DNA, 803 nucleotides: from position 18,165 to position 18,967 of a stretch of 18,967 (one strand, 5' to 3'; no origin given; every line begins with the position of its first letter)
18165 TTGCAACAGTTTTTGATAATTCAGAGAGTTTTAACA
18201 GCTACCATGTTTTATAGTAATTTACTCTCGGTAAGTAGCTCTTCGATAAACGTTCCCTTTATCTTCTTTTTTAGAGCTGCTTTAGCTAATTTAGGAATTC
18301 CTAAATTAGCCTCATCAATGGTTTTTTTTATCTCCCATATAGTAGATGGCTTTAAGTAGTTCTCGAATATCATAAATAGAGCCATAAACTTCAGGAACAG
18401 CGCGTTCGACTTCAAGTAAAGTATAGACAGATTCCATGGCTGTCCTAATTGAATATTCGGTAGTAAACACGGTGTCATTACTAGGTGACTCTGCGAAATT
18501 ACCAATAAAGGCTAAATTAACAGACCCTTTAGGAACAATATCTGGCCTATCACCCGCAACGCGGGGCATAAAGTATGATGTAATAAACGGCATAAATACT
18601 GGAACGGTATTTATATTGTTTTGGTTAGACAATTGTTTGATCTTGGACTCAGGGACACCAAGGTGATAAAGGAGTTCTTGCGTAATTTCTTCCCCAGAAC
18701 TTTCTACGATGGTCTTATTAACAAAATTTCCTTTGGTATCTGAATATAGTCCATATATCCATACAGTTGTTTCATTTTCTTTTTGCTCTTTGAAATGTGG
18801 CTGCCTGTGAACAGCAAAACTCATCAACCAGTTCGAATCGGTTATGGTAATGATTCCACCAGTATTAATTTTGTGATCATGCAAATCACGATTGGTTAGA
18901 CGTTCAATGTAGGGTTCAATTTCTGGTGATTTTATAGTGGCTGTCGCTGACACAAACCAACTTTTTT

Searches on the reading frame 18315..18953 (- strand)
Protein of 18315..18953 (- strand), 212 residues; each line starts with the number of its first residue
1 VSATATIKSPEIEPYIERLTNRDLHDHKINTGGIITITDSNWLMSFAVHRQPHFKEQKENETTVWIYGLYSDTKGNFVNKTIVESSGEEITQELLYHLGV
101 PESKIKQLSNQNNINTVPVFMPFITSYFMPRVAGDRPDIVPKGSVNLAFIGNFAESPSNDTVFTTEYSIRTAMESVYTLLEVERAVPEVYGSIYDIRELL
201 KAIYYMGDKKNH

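Call 7: search_protein_families(library=pfam, proteins=[window:18315-18953:-], max_evalue=0.01)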
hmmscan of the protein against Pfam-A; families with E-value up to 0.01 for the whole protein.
window:18315-18953:- (212 aa): 1 family
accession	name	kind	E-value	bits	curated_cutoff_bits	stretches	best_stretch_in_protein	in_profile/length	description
PF06100.17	MCRA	-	5.5e-72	243.6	23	1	1-177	327-495/495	MCRA family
